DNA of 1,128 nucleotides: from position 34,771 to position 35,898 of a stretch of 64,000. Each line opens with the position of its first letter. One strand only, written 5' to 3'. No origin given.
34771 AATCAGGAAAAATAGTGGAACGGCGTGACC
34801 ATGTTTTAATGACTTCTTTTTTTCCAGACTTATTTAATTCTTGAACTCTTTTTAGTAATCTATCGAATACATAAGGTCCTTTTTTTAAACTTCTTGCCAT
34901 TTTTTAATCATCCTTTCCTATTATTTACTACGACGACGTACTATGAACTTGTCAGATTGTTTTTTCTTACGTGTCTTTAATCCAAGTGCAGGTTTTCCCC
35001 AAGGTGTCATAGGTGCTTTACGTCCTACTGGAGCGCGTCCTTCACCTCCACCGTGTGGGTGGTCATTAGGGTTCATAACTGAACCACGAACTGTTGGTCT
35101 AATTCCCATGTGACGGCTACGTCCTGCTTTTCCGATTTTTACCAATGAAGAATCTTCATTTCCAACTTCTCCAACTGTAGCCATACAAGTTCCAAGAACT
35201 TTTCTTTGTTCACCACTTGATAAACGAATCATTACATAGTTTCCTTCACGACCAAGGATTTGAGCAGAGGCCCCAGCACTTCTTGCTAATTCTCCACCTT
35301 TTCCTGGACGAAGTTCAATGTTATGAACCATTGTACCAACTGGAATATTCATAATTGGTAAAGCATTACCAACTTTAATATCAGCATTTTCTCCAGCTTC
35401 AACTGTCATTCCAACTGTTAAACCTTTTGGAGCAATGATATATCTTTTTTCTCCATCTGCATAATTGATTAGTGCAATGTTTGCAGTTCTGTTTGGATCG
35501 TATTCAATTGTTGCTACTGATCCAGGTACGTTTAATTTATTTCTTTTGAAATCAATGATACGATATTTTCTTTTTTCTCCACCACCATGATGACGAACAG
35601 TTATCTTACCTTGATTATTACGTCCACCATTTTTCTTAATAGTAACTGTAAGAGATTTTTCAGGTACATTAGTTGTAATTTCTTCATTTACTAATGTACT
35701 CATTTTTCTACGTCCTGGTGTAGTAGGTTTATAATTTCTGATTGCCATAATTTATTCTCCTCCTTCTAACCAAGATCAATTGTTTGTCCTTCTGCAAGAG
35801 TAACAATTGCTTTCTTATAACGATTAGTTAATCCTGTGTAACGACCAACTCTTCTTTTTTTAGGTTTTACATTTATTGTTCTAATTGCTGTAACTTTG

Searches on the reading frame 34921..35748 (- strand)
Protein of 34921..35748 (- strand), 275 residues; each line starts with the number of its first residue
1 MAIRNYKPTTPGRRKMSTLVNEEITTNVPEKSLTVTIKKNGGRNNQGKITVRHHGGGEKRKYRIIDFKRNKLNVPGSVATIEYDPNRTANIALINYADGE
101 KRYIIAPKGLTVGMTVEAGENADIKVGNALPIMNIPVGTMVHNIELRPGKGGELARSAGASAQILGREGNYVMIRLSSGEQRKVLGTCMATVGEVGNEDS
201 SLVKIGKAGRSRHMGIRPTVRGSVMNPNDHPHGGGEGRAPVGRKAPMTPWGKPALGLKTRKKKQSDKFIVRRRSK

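Call 91: find_encoding_contigs(protein=window:34921-35748:-, flank=10000, max_places=1)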
Protein window:34921-35748:- (275 aa): 23 contigs read that carry it; 1 place shown.
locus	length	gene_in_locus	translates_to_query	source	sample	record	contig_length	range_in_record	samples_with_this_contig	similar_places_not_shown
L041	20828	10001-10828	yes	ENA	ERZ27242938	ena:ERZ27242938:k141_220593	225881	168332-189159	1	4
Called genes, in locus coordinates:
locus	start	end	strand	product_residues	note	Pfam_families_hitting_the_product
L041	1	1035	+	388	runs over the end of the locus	PF00162:PGK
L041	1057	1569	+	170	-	-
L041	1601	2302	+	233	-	PF00121:TIM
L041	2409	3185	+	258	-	PF00072:Response_reg, PF08769:Spo0A_C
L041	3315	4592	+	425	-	PF13173:AAA_14, PF13635:DUF4143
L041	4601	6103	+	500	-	PF01676:Metalloenzyme, PF06415:iPGM_N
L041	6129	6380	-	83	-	PF12844:HTH_19 (weak), PF01381:HTH_3, PF13443:HTH_26 (weak)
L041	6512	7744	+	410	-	PF00817:IMS, PF11799:IMS_C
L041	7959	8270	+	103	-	PF00338:Ribosomal_S10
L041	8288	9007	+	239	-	PF00297:Ribosomal_L3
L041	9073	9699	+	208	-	PF00573:Ribosomal_L4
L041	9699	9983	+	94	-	PF00276:Ribosomal_L23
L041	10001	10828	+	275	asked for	PF00181:Ribosomal_L2_N, PF03947:Ribosomal_L2_C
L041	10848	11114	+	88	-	PF00203:Ribosomal_S19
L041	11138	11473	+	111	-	PF00237:Ribosomal_L22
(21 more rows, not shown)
